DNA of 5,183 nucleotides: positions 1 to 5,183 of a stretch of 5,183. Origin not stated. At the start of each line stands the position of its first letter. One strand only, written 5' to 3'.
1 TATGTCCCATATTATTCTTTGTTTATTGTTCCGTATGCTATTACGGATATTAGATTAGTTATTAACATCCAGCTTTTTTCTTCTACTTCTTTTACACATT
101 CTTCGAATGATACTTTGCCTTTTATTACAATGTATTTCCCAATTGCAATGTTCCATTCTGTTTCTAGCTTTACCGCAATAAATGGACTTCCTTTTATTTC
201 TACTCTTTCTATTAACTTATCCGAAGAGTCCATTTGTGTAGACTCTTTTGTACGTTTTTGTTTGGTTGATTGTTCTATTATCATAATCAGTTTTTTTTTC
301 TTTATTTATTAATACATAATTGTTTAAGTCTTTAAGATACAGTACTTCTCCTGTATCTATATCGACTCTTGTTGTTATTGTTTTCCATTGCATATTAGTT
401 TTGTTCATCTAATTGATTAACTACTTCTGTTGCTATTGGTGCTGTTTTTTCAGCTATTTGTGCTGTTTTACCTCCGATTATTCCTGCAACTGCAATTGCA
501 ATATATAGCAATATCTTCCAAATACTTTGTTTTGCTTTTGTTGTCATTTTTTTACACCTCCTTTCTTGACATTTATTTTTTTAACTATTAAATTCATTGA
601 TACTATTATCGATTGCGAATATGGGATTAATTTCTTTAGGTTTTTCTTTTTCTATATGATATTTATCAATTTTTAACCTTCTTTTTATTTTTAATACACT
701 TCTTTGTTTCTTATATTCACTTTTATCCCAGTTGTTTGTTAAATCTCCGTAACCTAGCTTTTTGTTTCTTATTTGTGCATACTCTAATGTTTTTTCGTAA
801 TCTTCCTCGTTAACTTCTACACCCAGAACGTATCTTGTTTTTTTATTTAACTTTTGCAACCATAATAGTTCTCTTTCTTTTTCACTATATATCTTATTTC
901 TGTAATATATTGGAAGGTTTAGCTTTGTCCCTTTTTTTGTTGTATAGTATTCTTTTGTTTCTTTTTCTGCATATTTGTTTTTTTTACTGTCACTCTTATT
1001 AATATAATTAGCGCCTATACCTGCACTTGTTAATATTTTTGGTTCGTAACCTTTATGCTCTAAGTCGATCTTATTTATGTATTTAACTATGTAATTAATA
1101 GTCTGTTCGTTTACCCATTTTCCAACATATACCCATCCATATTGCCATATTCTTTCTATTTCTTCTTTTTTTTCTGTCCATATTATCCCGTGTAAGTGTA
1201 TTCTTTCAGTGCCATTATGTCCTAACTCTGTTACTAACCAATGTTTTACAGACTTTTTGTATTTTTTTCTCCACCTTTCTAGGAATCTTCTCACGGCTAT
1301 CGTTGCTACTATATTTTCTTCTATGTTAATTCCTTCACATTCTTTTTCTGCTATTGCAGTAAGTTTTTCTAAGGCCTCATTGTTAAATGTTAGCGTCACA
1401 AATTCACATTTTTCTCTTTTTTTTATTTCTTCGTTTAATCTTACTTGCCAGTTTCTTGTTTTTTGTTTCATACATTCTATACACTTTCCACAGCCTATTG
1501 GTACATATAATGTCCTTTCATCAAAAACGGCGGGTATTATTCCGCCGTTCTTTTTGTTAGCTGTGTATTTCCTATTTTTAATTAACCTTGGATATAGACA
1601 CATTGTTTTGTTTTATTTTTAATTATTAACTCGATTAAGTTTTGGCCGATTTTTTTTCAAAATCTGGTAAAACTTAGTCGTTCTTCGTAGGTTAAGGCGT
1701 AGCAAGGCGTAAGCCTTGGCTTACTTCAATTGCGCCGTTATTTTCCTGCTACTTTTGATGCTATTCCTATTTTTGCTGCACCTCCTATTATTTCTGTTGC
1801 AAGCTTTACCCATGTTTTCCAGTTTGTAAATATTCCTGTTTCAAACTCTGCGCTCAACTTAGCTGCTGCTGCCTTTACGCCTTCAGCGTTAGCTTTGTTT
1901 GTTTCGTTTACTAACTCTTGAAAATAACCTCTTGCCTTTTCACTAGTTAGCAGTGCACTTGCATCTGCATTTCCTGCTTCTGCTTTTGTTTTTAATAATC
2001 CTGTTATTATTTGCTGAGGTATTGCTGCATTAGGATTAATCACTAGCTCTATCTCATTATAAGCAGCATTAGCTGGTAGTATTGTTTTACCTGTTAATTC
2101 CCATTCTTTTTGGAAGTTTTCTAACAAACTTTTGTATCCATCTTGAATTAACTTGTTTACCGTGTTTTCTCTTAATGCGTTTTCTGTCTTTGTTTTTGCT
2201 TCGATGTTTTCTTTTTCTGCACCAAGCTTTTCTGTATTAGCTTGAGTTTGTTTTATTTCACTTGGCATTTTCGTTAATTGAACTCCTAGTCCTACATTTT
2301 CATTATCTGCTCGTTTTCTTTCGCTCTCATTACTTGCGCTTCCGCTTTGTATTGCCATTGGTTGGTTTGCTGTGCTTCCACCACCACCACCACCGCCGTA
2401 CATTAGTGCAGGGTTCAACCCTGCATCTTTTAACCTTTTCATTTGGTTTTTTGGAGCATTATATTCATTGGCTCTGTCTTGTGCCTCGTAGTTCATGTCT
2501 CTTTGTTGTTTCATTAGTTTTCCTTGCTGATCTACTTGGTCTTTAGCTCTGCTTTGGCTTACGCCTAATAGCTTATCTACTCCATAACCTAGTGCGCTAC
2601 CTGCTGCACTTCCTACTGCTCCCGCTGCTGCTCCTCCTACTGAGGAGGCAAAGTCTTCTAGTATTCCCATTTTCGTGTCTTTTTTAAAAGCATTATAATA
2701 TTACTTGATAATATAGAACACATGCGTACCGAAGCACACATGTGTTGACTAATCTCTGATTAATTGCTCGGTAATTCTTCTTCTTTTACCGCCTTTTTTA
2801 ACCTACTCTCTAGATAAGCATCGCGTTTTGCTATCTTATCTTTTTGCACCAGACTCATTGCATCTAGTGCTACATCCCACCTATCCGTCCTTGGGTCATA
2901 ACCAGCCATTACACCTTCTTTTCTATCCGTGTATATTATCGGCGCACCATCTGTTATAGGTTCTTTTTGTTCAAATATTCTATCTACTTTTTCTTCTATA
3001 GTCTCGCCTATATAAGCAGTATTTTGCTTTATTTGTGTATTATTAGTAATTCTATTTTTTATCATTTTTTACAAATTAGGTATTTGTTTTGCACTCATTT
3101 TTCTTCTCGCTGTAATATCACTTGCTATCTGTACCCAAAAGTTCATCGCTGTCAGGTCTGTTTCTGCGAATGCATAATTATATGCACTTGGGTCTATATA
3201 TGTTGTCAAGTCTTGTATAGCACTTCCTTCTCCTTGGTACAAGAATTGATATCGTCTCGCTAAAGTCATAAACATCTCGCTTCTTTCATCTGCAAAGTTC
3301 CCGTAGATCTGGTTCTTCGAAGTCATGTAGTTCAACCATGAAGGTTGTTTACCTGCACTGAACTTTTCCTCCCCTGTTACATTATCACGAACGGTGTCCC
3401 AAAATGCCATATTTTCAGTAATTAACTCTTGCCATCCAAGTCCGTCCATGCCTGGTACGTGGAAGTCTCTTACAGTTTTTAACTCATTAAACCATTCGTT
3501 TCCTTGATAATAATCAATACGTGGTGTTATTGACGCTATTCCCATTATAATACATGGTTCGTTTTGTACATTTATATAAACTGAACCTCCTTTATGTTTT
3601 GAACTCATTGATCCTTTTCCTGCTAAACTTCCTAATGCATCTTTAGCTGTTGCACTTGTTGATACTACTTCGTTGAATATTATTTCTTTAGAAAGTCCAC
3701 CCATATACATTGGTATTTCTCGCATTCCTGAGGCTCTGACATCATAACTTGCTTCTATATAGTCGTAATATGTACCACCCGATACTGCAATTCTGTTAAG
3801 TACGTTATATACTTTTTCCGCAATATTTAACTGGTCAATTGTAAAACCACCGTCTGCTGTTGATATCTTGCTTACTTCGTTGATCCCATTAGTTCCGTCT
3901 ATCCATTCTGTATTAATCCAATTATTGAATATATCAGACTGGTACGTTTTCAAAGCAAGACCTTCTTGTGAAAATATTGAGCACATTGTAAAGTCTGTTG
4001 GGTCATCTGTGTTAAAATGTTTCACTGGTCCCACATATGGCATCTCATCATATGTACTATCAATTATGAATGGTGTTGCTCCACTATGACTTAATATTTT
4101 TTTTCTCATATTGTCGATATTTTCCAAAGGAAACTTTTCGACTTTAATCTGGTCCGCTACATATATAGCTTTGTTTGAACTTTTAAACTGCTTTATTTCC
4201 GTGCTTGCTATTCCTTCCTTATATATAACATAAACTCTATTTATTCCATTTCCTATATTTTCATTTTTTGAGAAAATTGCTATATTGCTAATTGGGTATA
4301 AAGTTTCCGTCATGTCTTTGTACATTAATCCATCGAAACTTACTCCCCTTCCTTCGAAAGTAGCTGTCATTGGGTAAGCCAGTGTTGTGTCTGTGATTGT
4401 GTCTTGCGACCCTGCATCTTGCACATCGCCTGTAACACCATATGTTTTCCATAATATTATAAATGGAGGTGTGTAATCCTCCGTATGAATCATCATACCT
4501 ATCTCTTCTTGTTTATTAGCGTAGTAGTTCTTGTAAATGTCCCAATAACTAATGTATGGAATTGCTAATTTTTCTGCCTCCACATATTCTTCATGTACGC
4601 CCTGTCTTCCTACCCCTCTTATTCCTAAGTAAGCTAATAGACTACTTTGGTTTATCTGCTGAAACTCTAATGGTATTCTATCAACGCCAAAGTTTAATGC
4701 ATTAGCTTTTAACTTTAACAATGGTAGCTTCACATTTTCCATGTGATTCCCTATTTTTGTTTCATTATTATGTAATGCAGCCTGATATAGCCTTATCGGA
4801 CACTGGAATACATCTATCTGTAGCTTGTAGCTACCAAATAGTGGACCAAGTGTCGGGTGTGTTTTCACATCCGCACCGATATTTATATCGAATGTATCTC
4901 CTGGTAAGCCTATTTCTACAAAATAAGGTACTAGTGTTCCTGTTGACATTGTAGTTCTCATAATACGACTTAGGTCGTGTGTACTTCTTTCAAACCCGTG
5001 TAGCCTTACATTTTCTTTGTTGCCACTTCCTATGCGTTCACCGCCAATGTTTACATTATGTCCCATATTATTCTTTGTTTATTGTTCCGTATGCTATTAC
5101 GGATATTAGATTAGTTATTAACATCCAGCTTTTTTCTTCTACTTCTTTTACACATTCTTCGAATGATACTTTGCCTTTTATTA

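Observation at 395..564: Untracked 50-aa transmembrane ORF with the genome's only strong SD: candidate single-gene lysis protein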

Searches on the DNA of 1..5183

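Call 79: search_rna_families(source=window, threshold=gathering)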
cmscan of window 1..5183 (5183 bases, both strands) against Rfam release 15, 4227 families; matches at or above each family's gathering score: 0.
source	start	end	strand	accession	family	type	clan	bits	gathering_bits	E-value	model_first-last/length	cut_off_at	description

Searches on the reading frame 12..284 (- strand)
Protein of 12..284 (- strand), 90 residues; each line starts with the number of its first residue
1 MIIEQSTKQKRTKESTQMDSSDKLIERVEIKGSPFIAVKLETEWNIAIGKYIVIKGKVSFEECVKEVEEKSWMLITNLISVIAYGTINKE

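Call 3: search_protein_families(library=pfam, proteins=[window:12-284:-], max_evalue=0.1)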
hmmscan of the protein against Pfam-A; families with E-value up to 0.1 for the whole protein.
window:12-284:- (90 aa): 1 family
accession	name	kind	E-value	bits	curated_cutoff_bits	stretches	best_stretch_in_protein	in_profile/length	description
PF08979.16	DUF1894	-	0.037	14.8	25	0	9-46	26-61/88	Domain of unknown function (DUF1894)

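Call 4: search_protein_families(library=phrogs, proteins=[window:12-284:-], max_evalue=0.1)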
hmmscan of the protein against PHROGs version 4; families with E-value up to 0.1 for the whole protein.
window:12-284:- (90 aa): 0 families

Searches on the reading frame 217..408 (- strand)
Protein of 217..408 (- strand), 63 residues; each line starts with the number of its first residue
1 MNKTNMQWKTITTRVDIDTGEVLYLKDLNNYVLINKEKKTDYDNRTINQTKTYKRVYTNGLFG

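Call 3: search_protein_families(library=pfam, proteins=[window:217-408:-], max_evalue=0.1)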
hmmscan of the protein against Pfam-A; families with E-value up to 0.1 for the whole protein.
window:217-408:- (63 aa): 0 families

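Call 4: search_protein_families(library=phrogs, proteins=[window:217-408:-], max_evalue=0.1)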
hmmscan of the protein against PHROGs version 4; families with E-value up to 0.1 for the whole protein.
window:217-408:- (63 aa): 0 families

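Call 60: find_homologous_proteins(query=window:217-408:-, max_evalue=0.001)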
Query window:217-408:- (63 aa): 1 proteins with E <= 0.001 among 1 candidates.
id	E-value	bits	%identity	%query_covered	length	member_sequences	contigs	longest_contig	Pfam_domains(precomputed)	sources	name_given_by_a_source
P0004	4.7e-14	69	67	86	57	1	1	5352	-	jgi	-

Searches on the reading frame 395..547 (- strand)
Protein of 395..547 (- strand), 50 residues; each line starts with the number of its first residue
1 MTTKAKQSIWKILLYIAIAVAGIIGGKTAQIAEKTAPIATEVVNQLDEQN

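Call 3: search_protein_families(library=pfam, proteins=[window:395-547:-], max_evalue=0.1)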
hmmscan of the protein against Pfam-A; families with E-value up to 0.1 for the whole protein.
window:395-547:- (50 aa): 0 families

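Call 4: search_protein_families(library=phrogs, proteins=[window:395-547:-], max_evalue=0.1)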
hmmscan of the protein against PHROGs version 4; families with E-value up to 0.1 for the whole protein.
window:395-547:- (50 aa): 2 families
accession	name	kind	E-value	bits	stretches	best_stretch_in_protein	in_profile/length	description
phrog_22287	-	unknown function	0.017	16.3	1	12-49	5-40/76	-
phrog_25735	-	unknown function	0.062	14.2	1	10-28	3-22/54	-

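Call 7: find_homologous_proteins(query=window:395-547:-, max_evalue=10)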
Query window:395-547:- (50 aa): 1 proteins with E <= 10 among 1 candidates.
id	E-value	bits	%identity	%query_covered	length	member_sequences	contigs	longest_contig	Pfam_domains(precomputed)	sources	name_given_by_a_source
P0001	5.3e-23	96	100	100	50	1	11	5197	-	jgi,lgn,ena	-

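Call 24: search_protein_representatives(protein=window:395-547:-)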
Query: 50 residues. Proteins with E-value up to 0.001 (for the whole library): 3; up to 1e-10: 1; up to 1e-30: 0. The best 3 are listed.
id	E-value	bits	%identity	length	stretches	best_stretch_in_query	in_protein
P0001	1.7e-23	95.5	100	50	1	1-50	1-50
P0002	4.8e-07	45.0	29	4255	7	2-46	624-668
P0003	3.3e-04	36.3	33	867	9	18-47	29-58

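Call 25: find_encoding_contigs(protein=P0001, flank=6000, max_places=10)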
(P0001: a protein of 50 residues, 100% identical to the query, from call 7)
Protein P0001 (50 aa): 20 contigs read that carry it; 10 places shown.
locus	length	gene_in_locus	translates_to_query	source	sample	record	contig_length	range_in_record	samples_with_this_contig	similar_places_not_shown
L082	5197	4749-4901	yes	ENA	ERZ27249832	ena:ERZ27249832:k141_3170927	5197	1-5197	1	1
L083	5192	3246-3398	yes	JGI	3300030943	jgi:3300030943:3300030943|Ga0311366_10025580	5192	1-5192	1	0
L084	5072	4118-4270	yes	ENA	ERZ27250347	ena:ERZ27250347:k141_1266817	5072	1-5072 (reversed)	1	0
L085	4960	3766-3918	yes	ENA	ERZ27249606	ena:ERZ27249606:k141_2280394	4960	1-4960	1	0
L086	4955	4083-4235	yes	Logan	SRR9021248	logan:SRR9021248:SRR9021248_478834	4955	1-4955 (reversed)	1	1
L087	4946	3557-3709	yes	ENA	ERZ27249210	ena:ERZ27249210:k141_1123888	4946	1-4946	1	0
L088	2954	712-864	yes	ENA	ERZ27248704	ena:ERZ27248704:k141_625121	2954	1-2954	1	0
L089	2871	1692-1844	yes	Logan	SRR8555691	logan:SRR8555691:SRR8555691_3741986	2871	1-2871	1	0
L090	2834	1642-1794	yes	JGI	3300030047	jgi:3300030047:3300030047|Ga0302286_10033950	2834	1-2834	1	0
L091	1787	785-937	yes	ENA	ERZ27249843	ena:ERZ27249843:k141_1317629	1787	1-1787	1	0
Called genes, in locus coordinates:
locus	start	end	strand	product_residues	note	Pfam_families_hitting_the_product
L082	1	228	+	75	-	?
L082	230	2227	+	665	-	PF02305:Phage_F (weak)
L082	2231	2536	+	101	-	-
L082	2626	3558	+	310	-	-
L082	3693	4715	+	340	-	PF23343:REP_ORF2-G2P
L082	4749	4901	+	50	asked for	-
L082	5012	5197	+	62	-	?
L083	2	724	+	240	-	?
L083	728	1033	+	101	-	-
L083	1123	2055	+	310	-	-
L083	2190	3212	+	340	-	PF23343:REP_ORF2-G2P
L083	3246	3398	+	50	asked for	-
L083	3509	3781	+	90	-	-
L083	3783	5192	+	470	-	?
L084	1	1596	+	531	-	?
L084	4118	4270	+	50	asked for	-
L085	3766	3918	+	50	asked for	-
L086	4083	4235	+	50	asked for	-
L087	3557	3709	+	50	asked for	-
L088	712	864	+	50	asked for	-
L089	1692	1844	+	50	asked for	-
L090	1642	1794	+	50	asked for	-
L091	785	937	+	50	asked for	-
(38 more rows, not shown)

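Call 48: search_solved_structures(query=window:395-547:-, max_evalue=10)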
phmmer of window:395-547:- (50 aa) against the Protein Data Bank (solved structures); distinct sequences matched with E-value up to 10: 2.
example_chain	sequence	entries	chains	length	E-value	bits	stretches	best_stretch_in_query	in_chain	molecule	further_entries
9k7x_A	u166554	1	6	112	0.9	13.4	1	13-48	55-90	C3-Ca1-DN*3-20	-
5cwf_A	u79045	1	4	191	1.8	12.5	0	9-50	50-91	Designed helical repeat protein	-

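Call 66: predict_structure(protein=window:395-547:-)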
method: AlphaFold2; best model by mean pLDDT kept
length: 50 residues; sequences in the alignment: 1
mean_pLDDT: 77.0   pTM: 0.30
mean pLDDT of the five models: 77.0, 76.7, 75.4, 72.3, 71.6
residues with pLDDT >= 90: 0; 70-90: 37; 50-70: 13; < 50: 0
segments of 3 or more residues with pLDDT < 50: none
pLDDT, mean of each block of 10 residues (from residue 1): 72 87 74 72 80
secondary structure, 60 per line:
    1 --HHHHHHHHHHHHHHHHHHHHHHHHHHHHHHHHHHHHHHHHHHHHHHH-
elements in order: H3-49

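Call 74: search_protein_families(library=ncbifam, proteins=[window:395-547:-], max_evalue=1)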
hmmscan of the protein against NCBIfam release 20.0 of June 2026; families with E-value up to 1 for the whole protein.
window:395-547:- (50 aa): 0 families
